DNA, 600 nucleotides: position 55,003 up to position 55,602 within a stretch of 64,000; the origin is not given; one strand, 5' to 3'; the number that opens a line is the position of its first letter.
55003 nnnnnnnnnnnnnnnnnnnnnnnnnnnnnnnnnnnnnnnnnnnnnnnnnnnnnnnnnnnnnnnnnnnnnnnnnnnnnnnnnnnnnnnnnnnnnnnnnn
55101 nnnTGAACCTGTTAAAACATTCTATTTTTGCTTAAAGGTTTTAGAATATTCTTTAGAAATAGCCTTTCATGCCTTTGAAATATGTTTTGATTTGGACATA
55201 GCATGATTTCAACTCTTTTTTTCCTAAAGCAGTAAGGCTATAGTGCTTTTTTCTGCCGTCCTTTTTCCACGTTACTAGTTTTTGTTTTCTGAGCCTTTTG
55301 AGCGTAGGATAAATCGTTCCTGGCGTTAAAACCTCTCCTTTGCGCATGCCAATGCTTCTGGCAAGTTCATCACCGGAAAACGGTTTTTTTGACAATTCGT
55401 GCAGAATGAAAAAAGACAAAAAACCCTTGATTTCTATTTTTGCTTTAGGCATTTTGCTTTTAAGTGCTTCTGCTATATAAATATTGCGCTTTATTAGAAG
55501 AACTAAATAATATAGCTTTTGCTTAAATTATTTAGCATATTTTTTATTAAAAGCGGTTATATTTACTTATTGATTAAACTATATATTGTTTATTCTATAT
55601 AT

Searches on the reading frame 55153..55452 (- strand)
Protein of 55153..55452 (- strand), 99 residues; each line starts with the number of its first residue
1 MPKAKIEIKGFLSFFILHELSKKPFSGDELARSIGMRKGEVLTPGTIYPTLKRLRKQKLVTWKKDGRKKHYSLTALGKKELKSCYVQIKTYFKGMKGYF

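Call 8: search_protein_families(library=pfam, proteins=[window:55153-55452:-], max_evalue=0.01)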
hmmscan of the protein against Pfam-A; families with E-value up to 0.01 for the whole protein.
window:55153-55452:- (99 aa): 3 families
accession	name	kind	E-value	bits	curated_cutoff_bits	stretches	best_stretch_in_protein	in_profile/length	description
PF03551.20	PadR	-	3.3e-12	46.7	27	1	16-82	1-74/75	Transcriptional regulator PadR-like family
PF03965.22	Penicillinase_R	-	0.0012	19.7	22.6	1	40-74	31-65/115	Penicillinase repressor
PF13463.12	HTH_27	-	0.007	17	22.2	0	47-77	35-68/68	Winged helix DNA-binding domain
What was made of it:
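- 55153..55452 (-): PadR-family regulator gene (99 aa), the downstream gene of the pair. Pfam PF03551 E 3.3e-12, 46.7 bits against a cut-off of 27 (call 8).
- On PadR family regulator (flanking gene 55153-55452): PF03551 46.7 bits against a cut-off of 27, E 3.3e-12 (call 8).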

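Call 10: find_encoding_contigs(protein=window:55153-55452:-, flank=6000, max_places=10)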
Protein window:55153-55452:- (99 aa): no gene with exactly this product is on record in the collection.

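Call 18: find_homologous_proteins(query=window:55153-55452:-, max_evalue=0.001)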
Query window:55153-55452:- (99 aa): 143 proteins with E <= 0.001 among 145 candidates; the best 120 are listed.
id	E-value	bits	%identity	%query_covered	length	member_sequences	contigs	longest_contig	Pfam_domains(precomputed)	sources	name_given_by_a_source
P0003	1.5e-58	213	100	100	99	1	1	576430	PF03551.21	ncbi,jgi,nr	ncbi:PadR family transcriptional regulator [Candidatus Woesearchaeota archaeon]|nr:MAG: PadR family 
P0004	3.5e-35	138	71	95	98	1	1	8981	PF03551.21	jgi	jgi:DNA-binding PadR family transcriptional regulator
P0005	7.6e-35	137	71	96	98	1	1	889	PF03551.21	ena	-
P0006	5.9e-34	134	68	96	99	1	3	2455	PF03551.21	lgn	-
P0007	8.0e-34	134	71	96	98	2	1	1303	PF03551.21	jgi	-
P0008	1.2e-33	133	70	93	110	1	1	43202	PF03551.21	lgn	-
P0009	2.9e-33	132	69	98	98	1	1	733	PF03551.21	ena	-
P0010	3.7e-33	132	67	97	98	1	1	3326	PF03551.21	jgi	-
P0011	6.2e-33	131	67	95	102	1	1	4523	PF03551.21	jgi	jgi:PadR family transcriptional regulator, regulatory protein PadR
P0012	9.5e-33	130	69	92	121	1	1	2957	PF03551.21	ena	-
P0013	2.1e-32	129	69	92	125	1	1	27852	PF03551.21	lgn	-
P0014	1.5e-31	126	66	92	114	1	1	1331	PF03551.21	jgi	jgi:DNA-binding PadR family transcriptional regulator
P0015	2.1e-31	126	69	92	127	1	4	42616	PF03551.21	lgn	-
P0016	2.6e-31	126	67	92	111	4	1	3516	PF03551.21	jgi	-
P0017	3.1e-31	125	71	92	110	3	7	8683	PF03551.21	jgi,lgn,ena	-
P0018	3.7e-31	125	66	92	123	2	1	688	PF03551.21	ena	-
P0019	4.7e-31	125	70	93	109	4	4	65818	PF03551.21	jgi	jgi:DNA-binding PadR family transcriptional regulator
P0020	5.7e-31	125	68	92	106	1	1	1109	PF03551.21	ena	-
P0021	6.2e-31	125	70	93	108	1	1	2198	PF03551.21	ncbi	-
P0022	7.7e-31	124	66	92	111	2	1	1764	PF03551.21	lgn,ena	-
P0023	8.7e-31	124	64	93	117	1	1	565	PF03551.21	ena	-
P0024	8.7e-31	124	70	93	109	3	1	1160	PF03551.21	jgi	-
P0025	9.1e-31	124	67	92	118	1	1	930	PF03551.21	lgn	-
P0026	1.1e-30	124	67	92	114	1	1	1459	PF03551.21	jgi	jgi:DNA-binding PadR family transcriptional regulator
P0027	1.1e-30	124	67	92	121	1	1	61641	PF03551.21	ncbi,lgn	ncbi:MAG: PadR family transcriptional regulator [Candidatus Woesearchaeota archaeon]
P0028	1.2e-30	124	67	92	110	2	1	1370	PF03551.21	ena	-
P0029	1.3e-30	123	65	92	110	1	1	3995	PF03551.21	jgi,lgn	jgi:DNA-binding PadR family transcriptional regulator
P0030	1.4e-30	123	66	92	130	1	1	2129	PF03551.21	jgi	jgi:DNA-binding PadR family transcriptional regulator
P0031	1.5e-30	123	67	92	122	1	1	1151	PF03551.21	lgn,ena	-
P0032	1.5e-30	123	66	92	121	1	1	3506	PF03551.21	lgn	-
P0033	1.5e-30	123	65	92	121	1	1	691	PF03551.21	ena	-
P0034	1.6e-30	123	69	92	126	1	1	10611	PF03551.21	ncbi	-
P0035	1.7e-30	123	66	92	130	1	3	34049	PF03551.21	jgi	jgi:DNA-binding PadR family transcriptional regulator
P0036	1.9e-30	123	67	92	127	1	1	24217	PF03551.21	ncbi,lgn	ncbi:MAG: PadR family transcriptional regulator [Candidatus Woesearchaeota archaeon]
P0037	2.4e-30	123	70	93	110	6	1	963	PF03551.21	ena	-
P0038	2.8e-30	122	64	92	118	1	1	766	PF03551.21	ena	-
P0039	3.0e-30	122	68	92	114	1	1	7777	PF03551.21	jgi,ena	-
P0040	4.2e-30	122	65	97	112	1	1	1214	PF03551.21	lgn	-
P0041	4.4e-30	122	65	97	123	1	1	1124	PF03551.21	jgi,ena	-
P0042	4.9e-30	122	67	92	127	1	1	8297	PF03551.21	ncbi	-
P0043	5.3e-30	122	67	93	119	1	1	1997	PF03551.21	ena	-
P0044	5.6e-30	121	65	93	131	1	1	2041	PF03551.21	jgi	jgi:DNA-binding PadR family transcriptional regulator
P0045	7.1e-30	121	68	92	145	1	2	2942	PF03551.21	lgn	-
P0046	8.1e-30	121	65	92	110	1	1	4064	PF03551.21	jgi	-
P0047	9.3e-30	121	70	93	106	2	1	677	PF03551.21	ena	-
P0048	9.9e-30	121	65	92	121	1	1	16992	PF03551.21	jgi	jgi:DNA-binding PadR family transcriptional regulator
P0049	1.0e-29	121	65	92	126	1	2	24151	PF03551.21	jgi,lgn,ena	jgi:DNA-binding PadR family transcriptional regulator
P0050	1.1e-29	121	63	96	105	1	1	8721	PF03551.21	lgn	-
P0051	1.1e-29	120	65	92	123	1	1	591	PF03551.21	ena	-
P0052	1.7e-29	120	66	92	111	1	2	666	PF03551.21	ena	-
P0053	1.8e-29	120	69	92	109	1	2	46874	PF03551.21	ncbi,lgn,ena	-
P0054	2.0e-29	120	64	92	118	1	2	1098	PF03551.21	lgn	-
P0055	2.1e-29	120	62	93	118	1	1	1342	PF03551.21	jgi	jgi:DNA-binding PadR family transcriptional regulator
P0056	2.2e-29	120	69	92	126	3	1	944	PF03551.21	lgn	-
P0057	2.3e-29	119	66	92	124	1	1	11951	PF03551.21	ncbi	ncbi:MAG: PadR family transcriptional regulator [Candidatus Woesearchaeota archaeon]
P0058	2.4e-29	119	66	92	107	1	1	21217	PF03551.21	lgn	-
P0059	2.9e-29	119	66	92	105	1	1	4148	PF03551.21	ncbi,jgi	jgi:DNA-binding PadR family transcriptional regulator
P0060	3.0e-29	119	67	92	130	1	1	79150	PF03551.21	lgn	-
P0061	3.2e-29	119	64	93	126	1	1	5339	PF03551.21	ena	-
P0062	3.3e-29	119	65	92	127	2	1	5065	PF03551.21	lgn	-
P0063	3.4e-29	119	64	92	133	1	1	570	PF03551.21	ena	-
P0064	3.6e-29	119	63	93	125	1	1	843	PF03551.21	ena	-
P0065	3.9e-29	119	66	98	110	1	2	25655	PF03551.21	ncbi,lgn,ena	-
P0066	4.1e-29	119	65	92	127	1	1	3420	PF03551.21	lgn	-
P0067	4.2e-29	119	64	92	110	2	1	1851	PF03551.21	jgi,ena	-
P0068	4.2e-29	119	65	93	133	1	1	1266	PF03551.21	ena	-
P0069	4.5e-29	119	67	92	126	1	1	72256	PF03551.21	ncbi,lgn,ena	-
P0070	4.5e-29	119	65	92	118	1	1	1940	PF03551.21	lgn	-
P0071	4.8e-29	118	66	95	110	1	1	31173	PF03551.21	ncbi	ncbi:MAG: helix-turn-helix transcriptional regulator [Candidatus Woesearchaeota archaeon]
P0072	5.4e-29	118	68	93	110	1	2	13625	PF03551.21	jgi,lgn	-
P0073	6.7e-29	118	65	95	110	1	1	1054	PF03551.21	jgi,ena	-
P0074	8.1e-29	118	64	92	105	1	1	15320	PF03551.21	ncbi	ncbi:MAG: PadR family transcriptional regulator [Candidatus Woesearchaeota archaeon]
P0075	1.3e-28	117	64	92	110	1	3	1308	PF03551.21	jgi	jgi:DNA-binding PadR family transcriptional regulator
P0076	2.0e-28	116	65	93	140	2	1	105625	PF03551.21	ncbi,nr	ncbi:MAG: hypothetical protein KatS3mg002_0951 [Candidatus Woesearchaeota archaeon]|nr:MAG: hypothet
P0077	2.4e-28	116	63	92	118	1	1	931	PF03551.21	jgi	jgi:DNA-binding PadR family transcriptional regulator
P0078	2.4e-28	116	64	92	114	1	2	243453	PF03551.21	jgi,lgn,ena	-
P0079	3.3e-28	116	62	92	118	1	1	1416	PF03551.21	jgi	jgi:DNA-binding PadR family transcriptional regulator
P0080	3.6e-28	116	63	97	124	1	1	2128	PF03551.21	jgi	jgi:DNA-binding PadR family transcriptional regulator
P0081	4.4e-28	115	63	93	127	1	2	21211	PF03551.21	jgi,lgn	jgi:DNA-binding MarR family transcriptional regulator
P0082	4.8e-28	115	61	93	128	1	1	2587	PF03551.21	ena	-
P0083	5.1e-28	115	62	92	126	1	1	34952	PF03551.21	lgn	-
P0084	5.1e-28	115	63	92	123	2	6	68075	PF03551.21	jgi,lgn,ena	jgi:DNA-binding PadR family transcriptional regulator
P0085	5.2e-28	115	62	96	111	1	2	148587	PF03551.21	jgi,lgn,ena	jgi:DNA-binding PadR family transcriptional regulator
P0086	5.5e-28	115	67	92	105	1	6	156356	PF03551.21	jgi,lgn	jgi:DNA-binding PadR family transcriptional regulator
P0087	5.7e-28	115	64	92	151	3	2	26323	PF03551.21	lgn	-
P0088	6.1e-28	115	65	92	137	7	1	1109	PF03551.21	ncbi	-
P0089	6.2e-28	115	64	95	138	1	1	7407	PF03551.21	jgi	-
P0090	6.7e-28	115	59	97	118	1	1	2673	PF03551.21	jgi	jgi:DNA-binding PadR family transcriptional regulator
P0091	7.3e-28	115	61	93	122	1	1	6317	PF03551.21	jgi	jgi:DNA-binding PadR family transcriptional regulator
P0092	7.7e-28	115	60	97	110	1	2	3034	PF03551.21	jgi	jgi:DNA-binding PadR family transcriptional regulator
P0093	9.4e-28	114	60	96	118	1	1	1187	PF03551.21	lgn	-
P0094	1.4e-27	114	62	92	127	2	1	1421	PF03551.21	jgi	-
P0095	1.9e-27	113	57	97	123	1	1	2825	PF03551.21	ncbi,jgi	-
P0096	2.3e-27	113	64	93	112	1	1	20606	PF03551.21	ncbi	-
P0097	2.4e-27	113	65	92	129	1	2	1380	PF03551.21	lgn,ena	-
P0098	3.4e-27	113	64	93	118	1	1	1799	PF03551.21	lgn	-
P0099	3.5e-27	112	61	93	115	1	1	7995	PF03551.21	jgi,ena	-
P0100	3.8e-27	112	63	92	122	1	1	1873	PF03551.21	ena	-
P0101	4.3e-27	112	60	92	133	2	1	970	PF03551.21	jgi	jgi:DNA-binding PadR family transcriptional regulator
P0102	4.5e-27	112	65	81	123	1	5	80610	PF03551.21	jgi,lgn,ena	-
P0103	4.6e-27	112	60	97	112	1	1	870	PF03551.21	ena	-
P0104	4.7e-27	112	62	92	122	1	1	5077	PF03551.21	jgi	jgi:DNA-binding PadR family transcriptional regulator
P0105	4.8e-27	112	63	93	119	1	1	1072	PF03551.21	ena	-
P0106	4.9e-27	112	64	90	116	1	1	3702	PF03551.21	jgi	jgi:DNA-binding PadR family transcriptional regulator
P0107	6.1e-27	112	60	92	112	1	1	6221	PF03551.21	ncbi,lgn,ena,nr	ncbi:MAG TPA: PadR family transcriptional regulator [Alphaproteobacteria bacterium]|nr:PadR family t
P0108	6.7e-27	112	62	94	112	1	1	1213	PF03551.21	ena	-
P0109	7.0e-27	112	63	92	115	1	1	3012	PF03551.21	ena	-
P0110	1.1e-26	111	62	92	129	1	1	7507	PF03551.21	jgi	jgi:DNA-binding PadR family transcriptional regulator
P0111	1.1e-26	111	62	92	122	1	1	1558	PF03551.21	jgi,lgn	jgi:DNA-binding PadR family transcriptional regulator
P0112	1.2e-26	111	60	98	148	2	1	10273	PF03551.21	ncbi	-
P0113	1.3e-26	111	57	95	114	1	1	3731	PF03551.21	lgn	-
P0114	1.5e-26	110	60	92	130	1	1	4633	PF03551.21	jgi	jgi:DNA-binding PadR family transcriptional regulator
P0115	1.6e-26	110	60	92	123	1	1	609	PF03551.21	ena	-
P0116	1.7e-26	110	60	92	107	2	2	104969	PF03551.21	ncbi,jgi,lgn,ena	ncbi:MAG: PadR family transcriptional regulator [Candidatus Woesearchaeota archaeon]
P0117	2.0e-26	110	61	93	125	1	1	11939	PF03551.21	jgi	jgi:DNA-binding PadR family transcriptional regulator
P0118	2.2e-26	110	63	92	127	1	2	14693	PF03551.21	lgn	-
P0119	3.3e-26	109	60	92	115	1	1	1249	PF03551.21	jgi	jgi:DNA-binding PadR family transcriptional regulator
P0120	3.8e-26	109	61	91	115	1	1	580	PF03551.21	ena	-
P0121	1.6e-25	107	59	92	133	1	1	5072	PF03551.21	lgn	-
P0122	1.8e-25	107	57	93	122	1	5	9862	PF03551.21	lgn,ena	-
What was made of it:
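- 55153..55452 (-): 143 homologues were found, mostly Woesearchaeota (call 18).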

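Call 20: find_encoding_contigs(protein=P0004, flank=5000, max_places=3)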
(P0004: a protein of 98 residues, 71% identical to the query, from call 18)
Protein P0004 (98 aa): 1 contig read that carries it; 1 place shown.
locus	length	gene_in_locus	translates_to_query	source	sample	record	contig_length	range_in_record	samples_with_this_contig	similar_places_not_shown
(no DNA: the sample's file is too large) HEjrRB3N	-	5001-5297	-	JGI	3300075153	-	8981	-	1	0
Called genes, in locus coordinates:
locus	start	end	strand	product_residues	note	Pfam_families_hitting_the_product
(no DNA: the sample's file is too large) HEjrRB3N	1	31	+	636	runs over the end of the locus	PF01909:NTP_transf_2 (weak), PF18765:Polbeta (weak)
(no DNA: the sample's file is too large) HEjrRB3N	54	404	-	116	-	-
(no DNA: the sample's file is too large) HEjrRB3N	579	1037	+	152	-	PF00571:CBS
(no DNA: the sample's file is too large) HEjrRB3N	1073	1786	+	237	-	PF01255:Prenyltransf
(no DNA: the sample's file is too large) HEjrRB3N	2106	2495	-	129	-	-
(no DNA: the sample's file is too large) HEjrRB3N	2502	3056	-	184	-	PF01871:AMMECR1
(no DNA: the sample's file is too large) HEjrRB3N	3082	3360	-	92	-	PF13656:RNA_pol_L_2, PF01193:RNA_pol_L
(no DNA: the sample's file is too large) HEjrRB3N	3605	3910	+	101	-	-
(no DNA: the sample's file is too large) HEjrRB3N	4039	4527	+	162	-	-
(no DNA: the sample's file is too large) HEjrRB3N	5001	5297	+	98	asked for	PF03551:PadR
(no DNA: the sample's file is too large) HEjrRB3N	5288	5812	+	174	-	-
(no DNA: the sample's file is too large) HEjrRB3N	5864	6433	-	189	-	-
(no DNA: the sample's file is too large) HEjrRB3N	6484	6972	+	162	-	-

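Call 21: find_encoding_contigs(protein=P0008, flank=5000, max_places=3)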
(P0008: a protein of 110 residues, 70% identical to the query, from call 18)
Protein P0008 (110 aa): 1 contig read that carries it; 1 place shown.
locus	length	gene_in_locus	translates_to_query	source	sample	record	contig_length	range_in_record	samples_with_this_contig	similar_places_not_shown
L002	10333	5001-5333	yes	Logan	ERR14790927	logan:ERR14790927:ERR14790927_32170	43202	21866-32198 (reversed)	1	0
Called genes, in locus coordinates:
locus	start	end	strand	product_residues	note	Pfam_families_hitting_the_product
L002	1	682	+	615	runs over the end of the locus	PF01909:NTP_transf_2 (weak), PF18765:Polbeta (weak)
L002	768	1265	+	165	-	PF00571:CBS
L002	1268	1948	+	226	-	PF01255:Prenyltransf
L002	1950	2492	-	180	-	PF01871:AMMECR1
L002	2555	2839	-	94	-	PF13656:RNA_pol_L_2, PF01193:RNA_pol_L (faint)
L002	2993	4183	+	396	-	PF07690:MFS_1, PF12832:MFS_1_like, PF07690:MFS_1 (weak)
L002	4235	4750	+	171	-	-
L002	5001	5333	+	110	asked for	PF03551:PadR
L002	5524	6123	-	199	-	-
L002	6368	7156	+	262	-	PF00239:Resolvase, PF07508:Recombinase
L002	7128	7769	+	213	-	PF01844:HNH, PF07508:Recombinase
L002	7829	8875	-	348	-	-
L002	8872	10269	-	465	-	-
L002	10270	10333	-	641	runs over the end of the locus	-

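Call 22: find_encoding_contigs(protein=P0011, flank=5000, max_places=3)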
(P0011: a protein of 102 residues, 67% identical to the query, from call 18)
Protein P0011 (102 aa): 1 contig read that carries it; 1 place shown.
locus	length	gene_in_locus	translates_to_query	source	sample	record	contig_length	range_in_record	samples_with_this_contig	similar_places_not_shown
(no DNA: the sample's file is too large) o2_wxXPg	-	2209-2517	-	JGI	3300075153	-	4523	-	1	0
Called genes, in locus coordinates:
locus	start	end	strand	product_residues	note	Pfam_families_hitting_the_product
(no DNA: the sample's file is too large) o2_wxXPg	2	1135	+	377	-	?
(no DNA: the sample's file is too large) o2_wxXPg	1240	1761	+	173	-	PF08279:HTH_11 (faint)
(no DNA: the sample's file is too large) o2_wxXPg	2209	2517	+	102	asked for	PF03551:PadR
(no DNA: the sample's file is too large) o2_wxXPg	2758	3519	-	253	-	PF00239:Resolvase, PF07508:Recombinase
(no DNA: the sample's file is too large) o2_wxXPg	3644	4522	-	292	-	?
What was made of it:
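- Tried and rejected: The two closest contigs had no retrievable DNA (calls 20, 22).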

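Call 26: find_related_loci(query=A1, collection=genome_contigs, flank=2500)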
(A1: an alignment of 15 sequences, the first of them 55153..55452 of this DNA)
Query A1 (99 aa) in genome_contigs; peptide patterns used: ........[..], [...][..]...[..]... (x = any residue, [..] = any of these).
305 stretches matched a pattern; 124 encode a relative of the query (tblastn E <= 1e-3); the best 80 are kept; 80 distinct loci.
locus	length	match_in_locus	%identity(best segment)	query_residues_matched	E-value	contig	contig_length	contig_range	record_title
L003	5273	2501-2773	66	6-96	5e-37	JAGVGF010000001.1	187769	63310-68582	MAG: archaeon isolate DeMMO2_15 c_000000017649, whole genome shotgun sequence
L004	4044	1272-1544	65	6-96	2e-36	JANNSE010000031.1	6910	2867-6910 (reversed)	MAG: Candidatus Woesearchaeota archaeon isolate SOY_31_metabat_27 SOY_31_k141_1387516, whole genome shotgun sequence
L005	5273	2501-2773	67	6-96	5e-35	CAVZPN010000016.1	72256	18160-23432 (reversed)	MAG: uncultured archaeon isolate MFD02832.bin.2.135 genome assembly, contig: contig_27367, whole genome shotgun sequence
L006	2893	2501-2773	69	6-96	4e-35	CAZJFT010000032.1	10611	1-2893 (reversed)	MAG TPA_asm: uncultured Methanosarcinales archaeon isolate binchicken_co22_118 genome assembly, contig: NODE_6407_length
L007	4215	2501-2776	67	6-97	8e-35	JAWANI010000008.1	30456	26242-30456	MAG: Candidatus Woesearchaeota archaeon isolate SRBZ-2_201901_bins_195 SRBZ-2_201901_bins_195_scaffold_8, whole genome s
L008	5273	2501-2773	67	6-96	1e-34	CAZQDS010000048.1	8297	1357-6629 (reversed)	MAG TPA_asm: uncultured Methanosarcinales archaeon isolate SRP173033_co2_62 genome assembly, contig: NODE_5171_length_82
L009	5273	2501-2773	69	6-96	2e-34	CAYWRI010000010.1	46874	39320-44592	MAG TPA_asm: uncultured Methanosarcinales archaeon isolate SRP191223_co1_361 genome assembly, contig: NODE_489_length_46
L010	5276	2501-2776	65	6-97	4e-34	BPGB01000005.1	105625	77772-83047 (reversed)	MAG: Candidatus Woesearchaeota archaeon KatS3mg002 DNA, contig_16311, whole genome shotgun sequence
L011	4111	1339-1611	66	5-95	2e-33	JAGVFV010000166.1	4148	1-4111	MAG: archaeon isolate DeMMO2_30 c_000000112994, whole genome shotgun sequence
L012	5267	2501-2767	64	6-94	3e-33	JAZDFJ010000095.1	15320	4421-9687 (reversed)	MAG: Candidatus Woesearchaeota archaeon isolate MEGAHIT-group-0.204 k141_15644502, whole genome shotgun sequence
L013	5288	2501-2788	64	1-96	2e-33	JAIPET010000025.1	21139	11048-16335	MAG: Candidatus Woesearchaeota archaeon isolate Tobar13m-G34 Tobar13m-20mill-C417, whole genome shotgun sequence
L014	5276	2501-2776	61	6-97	4e-33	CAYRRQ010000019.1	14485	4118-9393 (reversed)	MAG TPA_asm: uncultured Methanosarcinales archaeon isolate binchicken_co19_518 genome assembly, contig: NODE_6883_length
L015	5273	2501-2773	59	6-96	3e-33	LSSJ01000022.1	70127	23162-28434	MAG: Euryarchaeota archaeon SM23-78 WORSMTZ_250, whole genome shotgun sequence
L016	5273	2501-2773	62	6-96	6e-33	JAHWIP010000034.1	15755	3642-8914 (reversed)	MAG: Candidatus Woesearchaeota archaeon isolate YT2_088 k127_21766701, whole genome shotgun sequence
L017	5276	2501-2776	62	6-97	4e-33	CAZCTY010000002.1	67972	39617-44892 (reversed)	MAG TPA_asm: uncultured Methanosarcinales archaeon isolate binchicken_co32_391 genome assembly, contig: NODE_308_length_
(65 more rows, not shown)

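Call 36: find_related_loci(query=A2, collection=metagenome_contigs, flank=3000)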
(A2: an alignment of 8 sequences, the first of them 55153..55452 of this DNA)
Query A2 (99 aa) in metagenome_contigs; peptide patterns used: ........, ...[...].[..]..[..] (x = any residue, [..] = any of these).
420 stretches matched a pattern; 107 encode a relative of the query (tblastn E <= 1e-3); the best 80 are kept; 80 distinct loci.
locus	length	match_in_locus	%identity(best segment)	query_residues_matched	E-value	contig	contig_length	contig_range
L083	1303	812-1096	71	5-99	2e-39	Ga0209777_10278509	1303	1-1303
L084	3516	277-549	67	6-96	2e-37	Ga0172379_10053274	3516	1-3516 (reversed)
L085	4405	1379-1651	65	6-96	5e-36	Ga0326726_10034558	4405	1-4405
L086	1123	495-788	65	2-97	7e-37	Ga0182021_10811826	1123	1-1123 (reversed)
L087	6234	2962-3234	66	6-96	6e-36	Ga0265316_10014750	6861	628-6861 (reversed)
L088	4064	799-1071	65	6-96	2e-35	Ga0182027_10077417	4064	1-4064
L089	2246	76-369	65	2-97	1e-35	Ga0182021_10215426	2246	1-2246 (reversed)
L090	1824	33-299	65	6-94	3e-35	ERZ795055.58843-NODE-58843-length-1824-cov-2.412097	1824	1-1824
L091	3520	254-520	69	6-94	6e-35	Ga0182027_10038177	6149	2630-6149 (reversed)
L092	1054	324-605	65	6-99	4e-36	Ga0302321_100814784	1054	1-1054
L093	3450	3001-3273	65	6-96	6e-35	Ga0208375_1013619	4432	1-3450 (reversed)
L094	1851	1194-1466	64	6-96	7e-35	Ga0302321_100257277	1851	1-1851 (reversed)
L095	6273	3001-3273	64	6-96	6e-34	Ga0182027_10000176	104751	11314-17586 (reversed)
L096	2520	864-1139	63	6-97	4e-34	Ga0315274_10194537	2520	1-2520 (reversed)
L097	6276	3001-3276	63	6-97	4e-34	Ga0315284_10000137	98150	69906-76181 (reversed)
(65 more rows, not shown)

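Call 43: search_solved_structures(query=A1, max_evalue=0.001)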
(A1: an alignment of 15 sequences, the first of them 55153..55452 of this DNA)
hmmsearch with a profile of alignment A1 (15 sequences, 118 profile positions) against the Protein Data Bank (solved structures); distinct sequences matched with E-value up to 0.001: 16.
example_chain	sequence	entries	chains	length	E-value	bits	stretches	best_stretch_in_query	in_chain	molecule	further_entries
5dym_A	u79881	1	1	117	1.5e-12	50.5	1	24-100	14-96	PadR-family transcriptional regulator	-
4esb_A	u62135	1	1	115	3.4e-08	36.5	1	26-104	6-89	Transcriptional regulator, PadR family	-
9qbc_A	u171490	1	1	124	4.3e-07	33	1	26-101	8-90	PadR-family transcriptional regulator PadR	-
4esf_A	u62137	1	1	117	6.9e-07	32.3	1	26-106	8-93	PadR-like transcriptional regulator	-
3hhh_A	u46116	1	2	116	7e-07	32.3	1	21-106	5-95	Transcriptional regulator, PadR family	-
3elk_A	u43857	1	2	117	8.2e-07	32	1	26-102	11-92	Putative transcriptional regulator TA0346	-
5zqh_A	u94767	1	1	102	1.4e-06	31.3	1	26-108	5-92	PadR family transcriptional regulator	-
5zhc_A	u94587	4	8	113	1.6e-06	31.1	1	31-107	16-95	Transcriptional regulator | Transcriptional regulator Rv3488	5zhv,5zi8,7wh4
7wjp_A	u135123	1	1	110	1.9e-06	30.9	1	27-111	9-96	PadR family transcriptional regulator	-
9qbd_A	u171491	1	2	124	2e-06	30.8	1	26-100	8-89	PadR-family transcriptional regulator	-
3l7w_A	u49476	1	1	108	4.8e-06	29.6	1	30-106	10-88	Putative uncharacterized protein SMU.1704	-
6abt_B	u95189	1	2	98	5.7e-06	29.3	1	26-105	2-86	PadR family transcriptional regulator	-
3l9f_A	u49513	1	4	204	6.5e-06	29.2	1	33-103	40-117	Putative uncharacterized protein smu.1604c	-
6abq_B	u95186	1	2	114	6.7e-06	29.1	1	26-105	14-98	PadR family transcriptional regulator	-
5h20_A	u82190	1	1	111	1.3e-05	28.2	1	26-109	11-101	Putative PadR-family transcriptional regulatory protein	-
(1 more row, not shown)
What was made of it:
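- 55153..55452 (-): A profile of its homologues hits solved PadR structures, best 5dym at 1.5e-12 (call 43).
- On PadR family regulator (flanking gene 55153-55452): A profile of its homologues hits solved PadR structures, 16 of them at E <= 1e-3 (call 43).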

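Call 45: search_protein_families(library=ncbifam, proteins=[window:55153-55452:-], max_evalue=0.01)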
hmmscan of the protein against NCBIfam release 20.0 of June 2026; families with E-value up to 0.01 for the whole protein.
window:55153-55452:- (99 aa): 7 families
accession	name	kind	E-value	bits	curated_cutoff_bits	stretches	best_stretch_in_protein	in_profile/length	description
TIGR03433.1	padR_acidobact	paralog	1.6e-10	41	101.8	1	9-87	2-87/101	PadR family transcriptional regulator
NF053635.1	TransRegRv3488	equivalog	2.9e-08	33.9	140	1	9-85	6-85/98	Rv3488 family transcriptional regulator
NF033788.1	HTH_metalloreg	subfamily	5.5e-05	22.9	55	1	16-75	16-70/77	metalloregulator ArsR/SmtB family transcription factor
TIGR02719.1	repress_PhaQ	equivalog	0.00088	19.6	139.35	1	10-99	23-117/138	poly-beta-hydroxybutyrate-responsive repressor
NF006931.0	PRK09416.1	equivalog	0.00093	19.4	112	1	44-86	77-120/135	PadR family transcriptional regulator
TIGR01884.1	cas_HTH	subfamily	0.0021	17.5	60.2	1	28-77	160-202/202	CRISPR-associated CARF protein Csa3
NF053755.1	MsvR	equivalog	0.0035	17.1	220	1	8-75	10-74/236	transcriptional factor MsvR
